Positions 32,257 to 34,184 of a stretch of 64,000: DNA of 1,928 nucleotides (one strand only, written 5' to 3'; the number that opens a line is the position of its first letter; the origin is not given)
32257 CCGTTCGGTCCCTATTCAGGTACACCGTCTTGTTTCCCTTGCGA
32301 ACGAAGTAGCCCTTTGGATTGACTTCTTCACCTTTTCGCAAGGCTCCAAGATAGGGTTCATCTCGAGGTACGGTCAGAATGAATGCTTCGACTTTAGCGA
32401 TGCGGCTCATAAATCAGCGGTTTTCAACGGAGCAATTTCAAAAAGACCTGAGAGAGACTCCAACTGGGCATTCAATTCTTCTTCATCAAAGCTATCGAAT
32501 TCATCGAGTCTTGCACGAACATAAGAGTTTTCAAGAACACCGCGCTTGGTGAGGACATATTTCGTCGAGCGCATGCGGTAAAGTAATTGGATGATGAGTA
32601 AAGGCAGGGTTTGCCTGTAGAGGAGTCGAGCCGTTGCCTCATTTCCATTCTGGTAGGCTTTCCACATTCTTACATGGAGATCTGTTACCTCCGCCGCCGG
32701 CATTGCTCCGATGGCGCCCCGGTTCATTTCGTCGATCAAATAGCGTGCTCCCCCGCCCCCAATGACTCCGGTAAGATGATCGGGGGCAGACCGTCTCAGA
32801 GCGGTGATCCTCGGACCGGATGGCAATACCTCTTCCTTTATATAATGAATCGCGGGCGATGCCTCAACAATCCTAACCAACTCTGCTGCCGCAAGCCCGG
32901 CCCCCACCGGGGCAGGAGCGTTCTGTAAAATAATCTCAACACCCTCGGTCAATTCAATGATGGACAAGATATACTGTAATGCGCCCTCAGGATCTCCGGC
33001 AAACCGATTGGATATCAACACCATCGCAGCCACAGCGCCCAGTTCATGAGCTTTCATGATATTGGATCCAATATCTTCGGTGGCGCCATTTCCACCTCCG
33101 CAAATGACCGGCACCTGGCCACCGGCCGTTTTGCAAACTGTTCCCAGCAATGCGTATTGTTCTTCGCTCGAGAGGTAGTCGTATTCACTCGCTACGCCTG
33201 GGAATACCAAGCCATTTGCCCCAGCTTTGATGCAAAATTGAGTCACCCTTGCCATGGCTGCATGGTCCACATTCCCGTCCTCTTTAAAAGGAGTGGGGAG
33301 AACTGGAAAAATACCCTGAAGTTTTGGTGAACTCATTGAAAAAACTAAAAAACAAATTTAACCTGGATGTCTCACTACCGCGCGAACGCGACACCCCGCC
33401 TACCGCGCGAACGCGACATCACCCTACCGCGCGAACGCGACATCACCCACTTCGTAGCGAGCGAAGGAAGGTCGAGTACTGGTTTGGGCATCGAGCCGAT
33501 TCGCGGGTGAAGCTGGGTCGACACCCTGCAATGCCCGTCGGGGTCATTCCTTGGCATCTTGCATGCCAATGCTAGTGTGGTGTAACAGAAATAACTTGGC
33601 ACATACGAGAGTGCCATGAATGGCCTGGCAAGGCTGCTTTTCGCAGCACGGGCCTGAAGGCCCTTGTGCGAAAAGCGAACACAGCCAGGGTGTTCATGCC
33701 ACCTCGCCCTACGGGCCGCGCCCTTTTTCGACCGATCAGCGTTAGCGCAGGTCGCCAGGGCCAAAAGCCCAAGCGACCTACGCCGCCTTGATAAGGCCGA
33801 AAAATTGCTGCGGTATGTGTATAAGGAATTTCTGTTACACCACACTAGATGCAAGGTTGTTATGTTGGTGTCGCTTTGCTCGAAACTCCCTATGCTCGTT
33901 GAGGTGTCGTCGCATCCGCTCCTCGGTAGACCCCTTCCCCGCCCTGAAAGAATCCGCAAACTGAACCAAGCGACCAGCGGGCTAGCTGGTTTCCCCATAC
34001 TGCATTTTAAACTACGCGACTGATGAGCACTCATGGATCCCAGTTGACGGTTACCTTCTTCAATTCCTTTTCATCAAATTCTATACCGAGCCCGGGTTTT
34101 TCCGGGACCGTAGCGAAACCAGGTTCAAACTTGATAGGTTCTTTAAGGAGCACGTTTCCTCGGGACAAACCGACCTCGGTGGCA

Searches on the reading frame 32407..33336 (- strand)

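Call 17: search_protein_families(library=pfam, proteins=[window:32407-33336:-])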
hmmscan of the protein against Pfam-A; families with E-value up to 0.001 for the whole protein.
window:32407-33336:- (309 aa): 1 family
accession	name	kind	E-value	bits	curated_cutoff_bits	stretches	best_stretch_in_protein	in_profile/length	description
PF00701.28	DHDPS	-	8.9e-31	107.1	22.1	1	6-293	2-287/289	Dihydrodipicolinate synthetase family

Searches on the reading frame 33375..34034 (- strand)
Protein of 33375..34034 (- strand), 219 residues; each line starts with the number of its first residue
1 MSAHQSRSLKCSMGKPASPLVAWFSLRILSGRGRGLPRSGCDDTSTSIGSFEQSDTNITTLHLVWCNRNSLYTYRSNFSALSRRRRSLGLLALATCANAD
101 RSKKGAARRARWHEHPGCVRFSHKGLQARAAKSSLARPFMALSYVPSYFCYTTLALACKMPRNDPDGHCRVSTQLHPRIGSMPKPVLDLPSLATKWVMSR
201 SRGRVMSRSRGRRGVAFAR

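Call 10: search_protein_families(library=pfam, proteins=[window:33375-34034:-])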
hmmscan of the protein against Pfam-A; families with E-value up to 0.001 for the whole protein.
window:33375-34034:- (219 aa): 0 families
